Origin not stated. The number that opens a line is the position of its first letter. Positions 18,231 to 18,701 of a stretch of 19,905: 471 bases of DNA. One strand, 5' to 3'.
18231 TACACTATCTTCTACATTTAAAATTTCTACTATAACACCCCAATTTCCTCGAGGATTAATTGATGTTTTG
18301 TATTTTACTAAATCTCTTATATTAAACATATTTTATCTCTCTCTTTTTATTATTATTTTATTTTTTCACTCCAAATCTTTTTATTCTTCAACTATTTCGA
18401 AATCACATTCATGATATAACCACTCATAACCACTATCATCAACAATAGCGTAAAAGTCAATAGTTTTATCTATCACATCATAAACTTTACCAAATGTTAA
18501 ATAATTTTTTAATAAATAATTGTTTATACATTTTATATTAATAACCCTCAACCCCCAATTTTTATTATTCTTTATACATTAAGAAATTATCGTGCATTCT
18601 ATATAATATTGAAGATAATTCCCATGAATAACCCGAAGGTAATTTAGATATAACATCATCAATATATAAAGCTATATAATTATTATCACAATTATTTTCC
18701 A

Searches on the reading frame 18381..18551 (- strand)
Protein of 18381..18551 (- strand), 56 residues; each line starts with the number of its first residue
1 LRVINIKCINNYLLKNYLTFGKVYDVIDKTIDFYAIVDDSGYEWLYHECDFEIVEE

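Call 11: search_protein_families(library=pfam, max_evalue=1, proteins=[window:18381-18551:-])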
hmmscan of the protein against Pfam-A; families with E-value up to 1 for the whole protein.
window:18381-18551:- (56 aa): 1 family
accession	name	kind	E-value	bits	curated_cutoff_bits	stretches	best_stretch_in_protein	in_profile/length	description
PF20111.4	DUF6501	-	4.2e-07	30.2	23.8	1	7-41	16-54/67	Family of unknown function (DUF6501)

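Call 12: search_protein_families(library=phrogs, max_evalue=1, proteins=[window:18381-18551:-])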
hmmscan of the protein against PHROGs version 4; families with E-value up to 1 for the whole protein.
window:18381-18551:- (56 aa): 15 families
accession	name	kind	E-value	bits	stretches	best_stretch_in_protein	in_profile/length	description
phrog_34144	-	unknown function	0.00022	22.4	1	18-56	16-63/63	-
phrog_31853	-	unknown function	0.00055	20.8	1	14-51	19-56/64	-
phrog_3523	-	unknown function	0.0017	18.8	1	4-53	144-190/315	-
phrog_13504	-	unknown function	0.0027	18.2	1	14-51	7-44/165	-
phrog_4927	-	unknown function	0.0038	18.2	1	6-51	11-65/73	-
phrog_10169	-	unknown function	0.0059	17.8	1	4-46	4-46/81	-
phrog_30305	-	unknown function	0.033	15.4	1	3-38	30-65/103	-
phrog_6670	-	unknown function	0.037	14.9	1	13-49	66-99/120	-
phrog_10580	-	unknown function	0.055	14.3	1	2-42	87-126/212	-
phrog_12479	-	unknown function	0.061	14.9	1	16-47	45-79/106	-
phrog_6261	-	unknown function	0.11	13.6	1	16-36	14-34/73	-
phrog_15694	-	unknown function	0.17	12.3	1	16-54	151-191/350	-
phrog_23498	-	unknown function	0.2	12.7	1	1-10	12-21/37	-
phrog_28187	-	unknown function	0.28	12.4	1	18-55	23-70/116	-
phrog_27862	-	unknown function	0.3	11.9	1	15-52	20-60/65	-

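Call 23: find_encoding_contigs(protein=window:18381-18551:-, flank=10000, max_places=10)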
Protein window:18381-18551:- (56 aa): no gene with exactly this product is on record in the collection.

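Call 32: list_cluster_members(proteins=[window:18381-18551:-, window:17407-17607:-, window:17265-17420:-, window:17007-17210:-, window:16741-17010:-, window:12931-13629:-, window:12387-12671:-, window:11322-12374:-, window:1147-1341:+, window:980-1144:+])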
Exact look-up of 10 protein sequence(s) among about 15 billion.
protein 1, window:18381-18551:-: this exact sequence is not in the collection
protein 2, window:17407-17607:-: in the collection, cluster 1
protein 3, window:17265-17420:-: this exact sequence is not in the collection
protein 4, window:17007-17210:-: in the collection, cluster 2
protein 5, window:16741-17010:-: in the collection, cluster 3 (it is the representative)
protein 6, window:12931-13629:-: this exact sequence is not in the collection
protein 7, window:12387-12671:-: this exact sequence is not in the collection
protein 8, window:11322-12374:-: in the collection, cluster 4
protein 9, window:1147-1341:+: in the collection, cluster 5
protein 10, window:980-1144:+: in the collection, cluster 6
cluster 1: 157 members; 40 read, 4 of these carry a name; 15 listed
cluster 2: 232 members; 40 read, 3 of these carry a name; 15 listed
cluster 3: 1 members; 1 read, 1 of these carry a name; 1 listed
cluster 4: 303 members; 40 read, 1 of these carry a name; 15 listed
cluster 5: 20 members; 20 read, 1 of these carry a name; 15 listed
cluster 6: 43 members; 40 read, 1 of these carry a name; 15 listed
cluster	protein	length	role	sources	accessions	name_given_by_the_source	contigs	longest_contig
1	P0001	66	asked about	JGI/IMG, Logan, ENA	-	hypothetical protein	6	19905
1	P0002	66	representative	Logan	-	-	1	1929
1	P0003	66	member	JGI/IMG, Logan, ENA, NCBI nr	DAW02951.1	hypothetical protein | MAG TPA: Protein of unknown function (DUF3143) [Caudoviricetes sp.]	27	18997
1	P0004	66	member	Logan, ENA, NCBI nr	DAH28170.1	MAG TPA: Protein of unknown function (DUF3143) [Caudoviricetes sp.]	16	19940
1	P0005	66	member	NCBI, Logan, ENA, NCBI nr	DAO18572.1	MAG TPA: Protein of unknown function (DUF3143) [Caudoviricetes sp.]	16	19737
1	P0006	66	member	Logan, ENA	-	-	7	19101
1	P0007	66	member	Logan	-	-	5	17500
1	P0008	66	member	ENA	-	-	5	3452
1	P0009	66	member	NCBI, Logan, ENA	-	-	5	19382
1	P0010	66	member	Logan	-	-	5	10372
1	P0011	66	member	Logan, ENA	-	-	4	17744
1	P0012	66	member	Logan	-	-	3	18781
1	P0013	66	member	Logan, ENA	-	-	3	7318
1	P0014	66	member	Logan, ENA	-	-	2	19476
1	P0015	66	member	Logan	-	-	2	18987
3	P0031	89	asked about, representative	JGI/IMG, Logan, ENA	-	hypothetical protein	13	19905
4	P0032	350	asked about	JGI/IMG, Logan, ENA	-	hypothetical protein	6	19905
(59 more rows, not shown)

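Call 33: find_encoding_contigs(protein=P0031, flank=10000, max_places=10)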
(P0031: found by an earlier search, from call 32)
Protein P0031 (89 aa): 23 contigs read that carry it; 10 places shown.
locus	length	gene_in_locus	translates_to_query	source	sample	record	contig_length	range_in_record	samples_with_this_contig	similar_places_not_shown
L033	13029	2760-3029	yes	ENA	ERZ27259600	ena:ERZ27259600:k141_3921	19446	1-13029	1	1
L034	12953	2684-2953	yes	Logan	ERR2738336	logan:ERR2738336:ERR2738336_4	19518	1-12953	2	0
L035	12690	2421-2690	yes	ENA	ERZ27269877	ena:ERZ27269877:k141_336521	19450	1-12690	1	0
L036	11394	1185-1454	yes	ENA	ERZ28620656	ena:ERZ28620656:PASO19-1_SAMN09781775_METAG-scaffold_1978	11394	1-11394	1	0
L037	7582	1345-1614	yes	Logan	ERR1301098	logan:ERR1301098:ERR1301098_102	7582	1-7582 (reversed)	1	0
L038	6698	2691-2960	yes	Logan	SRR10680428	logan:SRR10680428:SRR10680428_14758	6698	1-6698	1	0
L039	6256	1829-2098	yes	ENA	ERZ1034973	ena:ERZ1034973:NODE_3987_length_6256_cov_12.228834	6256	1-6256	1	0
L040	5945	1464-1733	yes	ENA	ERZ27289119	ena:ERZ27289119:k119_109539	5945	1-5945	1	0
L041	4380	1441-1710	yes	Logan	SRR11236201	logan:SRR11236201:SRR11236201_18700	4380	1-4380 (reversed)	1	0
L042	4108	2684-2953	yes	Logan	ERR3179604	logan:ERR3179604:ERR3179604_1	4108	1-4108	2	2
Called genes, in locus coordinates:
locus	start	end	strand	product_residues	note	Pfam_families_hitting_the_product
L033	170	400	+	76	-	-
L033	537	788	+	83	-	PF21825:Sequestin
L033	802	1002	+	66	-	-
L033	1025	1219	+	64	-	-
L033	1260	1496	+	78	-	-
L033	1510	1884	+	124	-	-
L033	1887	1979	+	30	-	-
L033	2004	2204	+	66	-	-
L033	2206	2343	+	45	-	-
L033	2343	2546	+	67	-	-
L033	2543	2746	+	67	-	-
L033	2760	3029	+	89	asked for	-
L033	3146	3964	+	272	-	-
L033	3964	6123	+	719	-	PF03175:DNA_pol_B_2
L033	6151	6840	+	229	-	PF07508:Recombinase (weak)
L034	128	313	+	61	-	-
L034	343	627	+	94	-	-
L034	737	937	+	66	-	-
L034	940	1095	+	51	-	-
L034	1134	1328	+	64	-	-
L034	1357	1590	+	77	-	-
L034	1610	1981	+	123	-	-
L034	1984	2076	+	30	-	-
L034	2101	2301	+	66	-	-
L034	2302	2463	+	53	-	-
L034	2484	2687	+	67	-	-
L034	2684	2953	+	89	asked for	-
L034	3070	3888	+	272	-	-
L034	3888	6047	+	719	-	PF03175:DNA_pol_B_2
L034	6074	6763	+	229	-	PF07508:Recombinase (weak)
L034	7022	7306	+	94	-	-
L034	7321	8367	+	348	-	PF25622:Phi29_MCP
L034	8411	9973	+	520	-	PF16838:Caud_tail_N (weak), PF00959:Phage_lysozyme, PF00877:NLPC_P60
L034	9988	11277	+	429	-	PF20934:phi29_gp9_C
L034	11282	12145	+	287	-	PF05352:Phage_connector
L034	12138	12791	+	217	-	-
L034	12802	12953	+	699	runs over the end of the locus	PF00657:Lipase_GDSL, PF13472:Lipase_GDSL_2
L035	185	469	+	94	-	-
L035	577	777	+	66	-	-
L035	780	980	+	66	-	-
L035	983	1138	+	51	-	PF20111:DUF6501 (faint)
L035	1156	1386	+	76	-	-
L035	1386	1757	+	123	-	-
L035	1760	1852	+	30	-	-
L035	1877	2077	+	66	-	-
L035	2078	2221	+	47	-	-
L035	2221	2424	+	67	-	-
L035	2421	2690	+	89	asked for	-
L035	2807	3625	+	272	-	-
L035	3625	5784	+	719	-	PF03175:DNA_pol_B_2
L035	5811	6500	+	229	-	PF07508:Recombinase (weak)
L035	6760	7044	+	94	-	-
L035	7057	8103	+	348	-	PF25622:Phi29_MCP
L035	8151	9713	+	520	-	PF16838:Caud_tail_N (weak), PF00959:Phage_lysozyme, PF00877:NLPC_P60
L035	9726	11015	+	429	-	PF20934:phi29_gp9_C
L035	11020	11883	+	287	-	PF05352:Phage_connector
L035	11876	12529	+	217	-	-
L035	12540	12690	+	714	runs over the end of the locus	PF13229:Beta_helix (weak)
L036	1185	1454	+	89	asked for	-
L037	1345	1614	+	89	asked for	-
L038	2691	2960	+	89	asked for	-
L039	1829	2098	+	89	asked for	-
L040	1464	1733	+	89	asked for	-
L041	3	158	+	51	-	PF20111:DUF6501 (faint)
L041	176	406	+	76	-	-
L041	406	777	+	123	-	-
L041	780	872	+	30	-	-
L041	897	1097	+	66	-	-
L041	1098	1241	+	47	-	-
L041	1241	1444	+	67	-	-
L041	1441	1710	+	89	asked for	-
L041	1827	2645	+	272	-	-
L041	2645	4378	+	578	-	?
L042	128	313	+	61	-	-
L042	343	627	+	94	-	-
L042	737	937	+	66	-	-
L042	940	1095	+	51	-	-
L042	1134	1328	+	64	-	-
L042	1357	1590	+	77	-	-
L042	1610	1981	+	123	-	-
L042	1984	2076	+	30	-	-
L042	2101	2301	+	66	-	-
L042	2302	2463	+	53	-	-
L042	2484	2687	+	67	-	-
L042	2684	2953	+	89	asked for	-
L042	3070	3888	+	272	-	-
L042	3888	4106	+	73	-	?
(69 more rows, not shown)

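Call 34: find_encoding_contigs(protein=P0001, flank=10000, max_places=10)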
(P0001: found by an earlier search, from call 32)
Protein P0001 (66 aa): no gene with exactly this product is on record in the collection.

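Call 35: find_encoding_contigs(protein=P0032, flank=10000, max_places=10)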
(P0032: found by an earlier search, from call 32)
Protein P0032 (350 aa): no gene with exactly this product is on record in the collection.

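Call 91: list_cluster_members(proteins=[window:18384-18551:-, window:1355-1708:+, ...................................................])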
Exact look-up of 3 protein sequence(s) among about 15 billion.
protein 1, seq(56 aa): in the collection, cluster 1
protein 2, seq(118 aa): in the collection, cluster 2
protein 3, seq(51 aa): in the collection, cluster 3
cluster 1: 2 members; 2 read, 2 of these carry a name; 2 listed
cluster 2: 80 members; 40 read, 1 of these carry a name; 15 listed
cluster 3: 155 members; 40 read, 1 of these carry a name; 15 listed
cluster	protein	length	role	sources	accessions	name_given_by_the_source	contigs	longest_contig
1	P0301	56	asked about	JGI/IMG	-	hypothetical protein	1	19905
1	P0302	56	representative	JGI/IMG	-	hypothetical protein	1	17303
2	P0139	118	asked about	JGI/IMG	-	hypothetical protein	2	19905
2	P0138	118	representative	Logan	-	-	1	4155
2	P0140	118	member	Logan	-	-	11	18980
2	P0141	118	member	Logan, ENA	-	-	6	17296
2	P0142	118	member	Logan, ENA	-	-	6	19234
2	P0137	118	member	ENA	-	-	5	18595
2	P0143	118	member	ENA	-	-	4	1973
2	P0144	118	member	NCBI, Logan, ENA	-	-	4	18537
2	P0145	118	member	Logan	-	-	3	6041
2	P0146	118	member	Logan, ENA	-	-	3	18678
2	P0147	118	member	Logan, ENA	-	-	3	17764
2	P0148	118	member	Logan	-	-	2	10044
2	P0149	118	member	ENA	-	-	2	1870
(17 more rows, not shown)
